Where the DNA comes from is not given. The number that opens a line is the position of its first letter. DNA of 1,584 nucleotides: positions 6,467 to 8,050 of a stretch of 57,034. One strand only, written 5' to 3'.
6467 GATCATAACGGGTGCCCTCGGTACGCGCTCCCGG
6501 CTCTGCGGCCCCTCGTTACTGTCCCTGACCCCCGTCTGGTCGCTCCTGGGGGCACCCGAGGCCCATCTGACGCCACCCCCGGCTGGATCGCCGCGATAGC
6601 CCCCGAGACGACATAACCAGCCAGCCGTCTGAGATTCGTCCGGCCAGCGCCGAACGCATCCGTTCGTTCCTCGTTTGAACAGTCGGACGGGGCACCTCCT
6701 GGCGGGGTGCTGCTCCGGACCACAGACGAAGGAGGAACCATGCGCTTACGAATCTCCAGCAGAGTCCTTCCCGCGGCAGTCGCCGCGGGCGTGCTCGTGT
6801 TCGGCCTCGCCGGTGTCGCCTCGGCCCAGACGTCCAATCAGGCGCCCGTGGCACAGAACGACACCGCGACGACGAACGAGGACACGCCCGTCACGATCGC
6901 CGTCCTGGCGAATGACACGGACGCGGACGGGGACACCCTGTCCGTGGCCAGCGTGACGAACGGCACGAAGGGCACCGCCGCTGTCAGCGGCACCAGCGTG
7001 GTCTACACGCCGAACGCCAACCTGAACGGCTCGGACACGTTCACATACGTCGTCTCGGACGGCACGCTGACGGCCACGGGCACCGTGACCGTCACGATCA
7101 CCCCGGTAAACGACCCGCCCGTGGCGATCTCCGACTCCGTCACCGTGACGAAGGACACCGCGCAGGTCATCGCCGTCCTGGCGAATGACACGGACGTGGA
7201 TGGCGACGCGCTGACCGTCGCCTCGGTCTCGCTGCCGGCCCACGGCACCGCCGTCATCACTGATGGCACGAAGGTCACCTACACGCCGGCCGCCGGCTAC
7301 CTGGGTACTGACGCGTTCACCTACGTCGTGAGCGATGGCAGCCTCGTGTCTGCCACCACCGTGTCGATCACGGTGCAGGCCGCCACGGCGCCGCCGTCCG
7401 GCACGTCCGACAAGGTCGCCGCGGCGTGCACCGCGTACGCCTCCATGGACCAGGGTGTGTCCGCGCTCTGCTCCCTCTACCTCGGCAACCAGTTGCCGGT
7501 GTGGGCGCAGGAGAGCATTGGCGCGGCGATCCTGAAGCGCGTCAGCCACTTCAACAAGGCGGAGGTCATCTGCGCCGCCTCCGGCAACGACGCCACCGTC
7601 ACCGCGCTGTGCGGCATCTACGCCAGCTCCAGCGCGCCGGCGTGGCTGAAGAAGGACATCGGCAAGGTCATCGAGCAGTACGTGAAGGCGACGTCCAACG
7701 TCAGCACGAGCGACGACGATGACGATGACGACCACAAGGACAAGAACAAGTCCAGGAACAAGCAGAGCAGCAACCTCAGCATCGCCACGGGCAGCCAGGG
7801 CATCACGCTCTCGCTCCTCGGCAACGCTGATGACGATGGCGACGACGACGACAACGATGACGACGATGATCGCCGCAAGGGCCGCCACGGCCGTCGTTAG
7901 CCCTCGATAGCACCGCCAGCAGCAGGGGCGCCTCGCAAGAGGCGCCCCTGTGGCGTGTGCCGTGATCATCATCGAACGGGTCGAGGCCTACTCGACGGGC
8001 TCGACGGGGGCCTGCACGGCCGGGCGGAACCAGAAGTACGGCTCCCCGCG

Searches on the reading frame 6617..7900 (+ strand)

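Call 40: search_protein_families(library=pfam, proteins=[window:6617-7900:+], max_evalue=0.0001)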
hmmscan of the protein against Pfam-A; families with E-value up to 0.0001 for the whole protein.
window:6617-7900:+ (427 aa): 3 families
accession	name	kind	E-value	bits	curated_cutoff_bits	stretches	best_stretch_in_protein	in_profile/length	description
PF17963.7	Big_9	-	5.6e-45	152.6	23.6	2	74-160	1-89/89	Bacterial Ig domain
PF17892.7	Cadherin_5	-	1.1e-37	128.2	26.5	2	74-162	2-98/98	Cadherin-like domain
PF17803.7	Cadherin_4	-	1.9e-32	112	25.1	2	156-222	2-71/71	Bacterial cadherin-like domain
